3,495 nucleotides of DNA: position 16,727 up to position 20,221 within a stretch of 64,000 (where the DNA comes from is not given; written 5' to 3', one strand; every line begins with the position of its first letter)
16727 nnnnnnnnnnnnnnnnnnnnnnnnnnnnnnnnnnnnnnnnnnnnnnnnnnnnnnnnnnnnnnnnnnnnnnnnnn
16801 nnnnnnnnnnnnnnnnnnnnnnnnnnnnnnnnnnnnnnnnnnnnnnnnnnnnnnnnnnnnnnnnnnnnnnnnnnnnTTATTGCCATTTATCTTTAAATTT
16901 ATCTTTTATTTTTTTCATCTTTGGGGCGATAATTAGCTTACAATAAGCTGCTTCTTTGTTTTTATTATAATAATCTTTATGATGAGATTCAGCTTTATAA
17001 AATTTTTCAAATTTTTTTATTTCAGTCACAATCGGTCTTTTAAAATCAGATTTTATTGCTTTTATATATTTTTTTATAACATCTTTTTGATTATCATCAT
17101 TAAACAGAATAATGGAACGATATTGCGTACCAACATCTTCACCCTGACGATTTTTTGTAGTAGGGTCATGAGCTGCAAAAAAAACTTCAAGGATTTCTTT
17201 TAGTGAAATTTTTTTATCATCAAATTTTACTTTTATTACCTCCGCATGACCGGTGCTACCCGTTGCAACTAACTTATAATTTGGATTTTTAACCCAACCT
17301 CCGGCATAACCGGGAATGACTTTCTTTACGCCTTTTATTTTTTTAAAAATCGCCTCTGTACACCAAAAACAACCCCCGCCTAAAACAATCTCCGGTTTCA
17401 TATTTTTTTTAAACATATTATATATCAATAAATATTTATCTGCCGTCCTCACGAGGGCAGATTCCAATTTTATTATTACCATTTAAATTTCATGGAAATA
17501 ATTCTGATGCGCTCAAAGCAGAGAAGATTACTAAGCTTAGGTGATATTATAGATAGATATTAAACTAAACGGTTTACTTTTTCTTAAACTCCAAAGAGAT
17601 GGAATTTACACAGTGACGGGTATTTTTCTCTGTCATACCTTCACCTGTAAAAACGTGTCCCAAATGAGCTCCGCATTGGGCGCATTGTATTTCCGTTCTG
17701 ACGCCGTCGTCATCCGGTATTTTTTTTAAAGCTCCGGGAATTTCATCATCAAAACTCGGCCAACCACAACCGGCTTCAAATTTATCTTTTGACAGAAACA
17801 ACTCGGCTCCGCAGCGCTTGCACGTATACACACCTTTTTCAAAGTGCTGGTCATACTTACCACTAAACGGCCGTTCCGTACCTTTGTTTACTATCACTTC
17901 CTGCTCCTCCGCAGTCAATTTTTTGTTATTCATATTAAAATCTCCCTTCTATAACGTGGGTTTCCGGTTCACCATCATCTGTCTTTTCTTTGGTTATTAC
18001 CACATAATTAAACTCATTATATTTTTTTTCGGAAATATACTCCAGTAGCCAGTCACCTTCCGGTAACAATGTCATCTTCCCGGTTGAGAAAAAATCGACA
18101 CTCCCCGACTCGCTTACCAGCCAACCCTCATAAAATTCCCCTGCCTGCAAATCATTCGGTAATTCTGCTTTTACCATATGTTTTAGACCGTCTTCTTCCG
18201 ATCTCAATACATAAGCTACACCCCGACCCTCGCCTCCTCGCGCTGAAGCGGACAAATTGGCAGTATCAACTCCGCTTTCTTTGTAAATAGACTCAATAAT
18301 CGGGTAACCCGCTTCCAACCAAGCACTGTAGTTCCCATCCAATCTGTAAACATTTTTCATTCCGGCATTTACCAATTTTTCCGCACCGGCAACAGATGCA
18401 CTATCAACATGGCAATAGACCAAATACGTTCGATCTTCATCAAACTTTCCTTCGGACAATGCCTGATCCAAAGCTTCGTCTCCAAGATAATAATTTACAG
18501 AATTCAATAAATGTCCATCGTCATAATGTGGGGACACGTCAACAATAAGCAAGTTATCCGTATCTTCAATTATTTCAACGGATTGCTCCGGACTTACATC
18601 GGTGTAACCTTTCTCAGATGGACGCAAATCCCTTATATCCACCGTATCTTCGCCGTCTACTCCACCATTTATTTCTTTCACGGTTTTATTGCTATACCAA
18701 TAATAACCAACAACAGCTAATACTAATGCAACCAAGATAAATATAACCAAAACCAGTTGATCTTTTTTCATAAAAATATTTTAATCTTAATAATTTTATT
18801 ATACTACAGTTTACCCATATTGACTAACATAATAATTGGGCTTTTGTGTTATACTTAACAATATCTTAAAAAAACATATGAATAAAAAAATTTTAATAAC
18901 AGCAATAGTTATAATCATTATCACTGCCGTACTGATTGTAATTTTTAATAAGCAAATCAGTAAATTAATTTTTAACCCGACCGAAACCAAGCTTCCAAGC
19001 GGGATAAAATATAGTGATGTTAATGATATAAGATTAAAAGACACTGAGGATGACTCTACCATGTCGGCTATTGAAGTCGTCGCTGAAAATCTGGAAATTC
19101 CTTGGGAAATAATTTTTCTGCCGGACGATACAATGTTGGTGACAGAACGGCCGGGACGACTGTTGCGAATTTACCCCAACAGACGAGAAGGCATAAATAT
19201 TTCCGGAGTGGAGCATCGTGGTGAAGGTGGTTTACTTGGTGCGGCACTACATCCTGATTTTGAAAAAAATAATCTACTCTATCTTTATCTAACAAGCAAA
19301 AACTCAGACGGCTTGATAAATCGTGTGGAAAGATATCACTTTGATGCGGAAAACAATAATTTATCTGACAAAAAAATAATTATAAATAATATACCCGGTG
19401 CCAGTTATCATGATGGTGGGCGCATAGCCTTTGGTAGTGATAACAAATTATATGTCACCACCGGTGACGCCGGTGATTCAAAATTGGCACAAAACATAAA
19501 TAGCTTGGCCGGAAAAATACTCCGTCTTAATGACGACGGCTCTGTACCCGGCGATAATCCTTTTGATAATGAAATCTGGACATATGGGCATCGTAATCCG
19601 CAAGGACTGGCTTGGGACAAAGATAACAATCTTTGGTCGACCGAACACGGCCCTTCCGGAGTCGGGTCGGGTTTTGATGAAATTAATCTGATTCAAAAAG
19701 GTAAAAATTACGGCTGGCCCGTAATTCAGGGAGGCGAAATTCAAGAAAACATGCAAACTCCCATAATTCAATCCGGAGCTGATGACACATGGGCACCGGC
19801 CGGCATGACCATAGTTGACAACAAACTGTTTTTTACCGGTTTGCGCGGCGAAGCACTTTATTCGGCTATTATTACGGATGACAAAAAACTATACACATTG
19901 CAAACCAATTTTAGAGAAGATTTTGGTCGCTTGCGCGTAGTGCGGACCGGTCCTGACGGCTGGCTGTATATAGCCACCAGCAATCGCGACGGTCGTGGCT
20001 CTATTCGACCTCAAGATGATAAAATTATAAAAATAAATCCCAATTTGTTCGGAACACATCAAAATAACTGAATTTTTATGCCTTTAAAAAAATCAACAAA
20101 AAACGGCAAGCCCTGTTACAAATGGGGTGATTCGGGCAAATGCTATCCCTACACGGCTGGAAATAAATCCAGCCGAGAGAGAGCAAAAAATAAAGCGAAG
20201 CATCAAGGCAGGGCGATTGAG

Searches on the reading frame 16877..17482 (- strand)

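Call 106: search_protein_families(library=pfam, proteins=[window:16877-17482:-], max_evalue=0.0001)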
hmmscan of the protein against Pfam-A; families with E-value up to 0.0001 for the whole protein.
window:16877-17482:- (201 aa): 1 family
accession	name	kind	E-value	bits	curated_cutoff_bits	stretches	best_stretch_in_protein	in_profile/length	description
PF01625.27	PMSR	-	8.8e-62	208.3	23.7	1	31-182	1-153/153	Peptide methionine sulfoxide reductase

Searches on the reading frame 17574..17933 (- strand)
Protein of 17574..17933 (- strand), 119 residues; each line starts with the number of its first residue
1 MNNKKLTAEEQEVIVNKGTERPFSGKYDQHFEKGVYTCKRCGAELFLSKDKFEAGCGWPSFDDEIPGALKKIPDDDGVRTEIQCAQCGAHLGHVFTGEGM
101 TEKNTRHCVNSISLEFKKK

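Call 106: search_protein_families(library=pfam, proteins=[window:17574-17933:-], max_evalue=0.0001)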
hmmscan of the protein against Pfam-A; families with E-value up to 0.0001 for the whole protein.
window:17574-17933:- (119 aa): 2 families
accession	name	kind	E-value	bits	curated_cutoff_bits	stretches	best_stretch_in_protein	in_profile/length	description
PF01641.26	SelR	-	3e-44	150.1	24.9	1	6-118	1-116/116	SelR domain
PF24046.1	At4g08330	-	2.5e-05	24.8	27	0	79-104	76-101/129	At4g08330 beta-tent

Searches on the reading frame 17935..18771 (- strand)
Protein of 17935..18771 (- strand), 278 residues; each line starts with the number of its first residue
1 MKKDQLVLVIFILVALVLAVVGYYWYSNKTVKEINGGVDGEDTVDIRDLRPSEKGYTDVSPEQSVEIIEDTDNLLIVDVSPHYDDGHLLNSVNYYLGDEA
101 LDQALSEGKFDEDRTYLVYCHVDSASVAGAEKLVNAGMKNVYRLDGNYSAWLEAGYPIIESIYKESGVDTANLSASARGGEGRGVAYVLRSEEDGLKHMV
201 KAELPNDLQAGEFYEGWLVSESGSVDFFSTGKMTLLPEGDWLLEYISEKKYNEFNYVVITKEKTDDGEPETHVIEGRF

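Call 106: search_protein_families(library=pfam, proteins=[window:17935-18771:-], max_evalue=0.0001)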
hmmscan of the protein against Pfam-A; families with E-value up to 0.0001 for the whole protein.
window:17935-18771:- (278 aa): 1 family
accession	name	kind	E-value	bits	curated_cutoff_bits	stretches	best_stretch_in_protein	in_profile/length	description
PF00581.25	Rhodanese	-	8.4e-12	45.9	22.2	1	65-153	6-101/102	Rhodanese-like domain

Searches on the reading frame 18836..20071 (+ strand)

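Call 106: search_protein_families(library=pfam, proteins=[window:18836-20071:+], max_evalue=0.0001)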
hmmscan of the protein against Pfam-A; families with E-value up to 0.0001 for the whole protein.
window:18836-20071:+ (411 aa): 2 families
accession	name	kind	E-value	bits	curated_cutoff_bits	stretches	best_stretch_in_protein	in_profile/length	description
PF07995.17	GSDH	-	4.3e-85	286.4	25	1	86-387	1-329/332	Glucose / Sorbosone dehydrogenase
PF23500.1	DUF7133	-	1e-05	25.4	27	0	66-106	63-102/385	Domain of unknown function (DUF7133)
